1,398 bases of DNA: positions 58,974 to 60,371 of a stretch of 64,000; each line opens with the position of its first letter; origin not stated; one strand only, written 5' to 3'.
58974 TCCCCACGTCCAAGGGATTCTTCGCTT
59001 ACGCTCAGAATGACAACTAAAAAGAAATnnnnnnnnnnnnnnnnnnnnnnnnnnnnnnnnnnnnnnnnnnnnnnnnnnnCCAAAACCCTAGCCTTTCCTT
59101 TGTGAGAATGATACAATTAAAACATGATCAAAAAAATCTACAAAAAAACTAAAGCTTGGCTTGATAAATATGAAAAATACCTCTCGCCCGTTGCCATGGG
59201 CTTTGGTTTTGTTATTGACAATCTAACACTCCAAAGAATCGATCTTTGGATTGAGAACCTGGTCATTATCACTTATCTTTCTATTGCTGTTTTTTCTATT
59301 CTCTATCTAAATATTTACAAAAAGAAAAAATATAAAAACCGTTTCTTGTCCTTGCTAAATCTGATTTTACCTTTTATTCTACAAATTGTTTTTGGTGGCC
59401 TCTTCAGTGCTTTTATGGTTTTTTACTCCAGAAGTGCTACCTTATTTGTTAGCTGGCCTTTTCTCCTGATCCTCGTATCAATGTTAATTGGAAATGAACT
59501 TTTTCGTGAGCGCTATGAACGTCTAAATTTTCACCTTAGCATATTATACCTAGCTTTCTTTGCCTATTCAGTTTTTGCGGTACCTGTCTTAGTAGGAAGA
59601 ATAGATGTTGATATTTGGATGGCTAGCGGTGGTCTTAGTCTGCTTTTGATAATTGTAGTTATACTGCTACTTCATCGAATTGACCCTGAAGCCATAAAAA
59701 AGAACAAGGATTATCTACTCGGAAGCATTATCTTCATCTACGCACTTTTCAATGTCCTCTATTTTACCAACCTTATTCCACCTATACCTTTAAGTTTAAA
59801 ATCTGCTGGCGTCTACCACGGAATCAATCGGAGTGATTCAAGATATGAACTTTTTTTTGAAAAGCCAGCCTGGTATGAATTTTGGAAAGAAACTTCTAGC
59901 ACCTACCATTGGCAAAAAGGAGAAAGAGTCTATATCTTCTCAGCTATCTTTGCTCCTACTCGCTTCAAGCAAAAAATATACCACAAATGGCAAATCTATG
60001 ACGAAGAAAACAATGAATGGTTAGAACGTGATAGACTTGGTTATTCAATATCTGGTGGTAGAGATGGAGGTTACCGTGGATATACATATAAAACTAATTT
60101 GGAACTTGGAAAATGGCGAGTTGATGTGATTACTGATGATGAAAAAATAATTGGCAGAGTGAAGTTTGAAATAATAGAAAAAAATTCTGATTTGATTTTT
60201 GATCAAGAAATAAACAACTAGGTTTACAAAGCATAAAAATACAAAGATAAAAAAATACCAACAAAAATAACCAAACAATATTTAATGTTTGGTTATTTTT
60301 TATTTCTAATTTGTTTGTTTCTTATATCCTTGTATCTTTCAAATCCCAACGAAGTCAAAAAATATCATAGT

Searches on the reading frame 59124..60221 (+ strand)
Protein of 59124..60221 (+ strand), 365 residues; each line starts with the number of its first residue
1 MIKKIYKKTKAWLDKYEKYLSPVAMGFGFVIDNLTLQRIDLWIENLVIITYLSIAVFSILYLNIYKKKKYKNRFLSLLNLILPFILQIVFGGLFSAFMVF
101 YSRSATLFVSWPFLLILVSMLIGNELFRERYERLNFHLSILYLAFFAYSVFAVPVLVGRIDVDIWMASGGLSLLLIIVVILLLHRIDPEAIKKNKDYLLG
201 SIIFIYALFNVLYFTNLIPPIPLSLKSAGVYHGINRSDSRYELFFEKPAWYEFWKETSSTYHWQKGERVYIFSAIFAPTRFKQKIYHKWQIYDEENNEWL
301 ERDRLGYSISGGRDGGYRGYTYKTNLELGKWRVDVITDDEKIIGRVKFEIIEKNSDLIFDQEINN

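Call 23: find_encoding_contigs(protein=window:59124-60221:+, flank=10000, max_places=6)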
Protein window:59124-60221:+ (365 aa): no gene with exactly this product is on record in the collection.
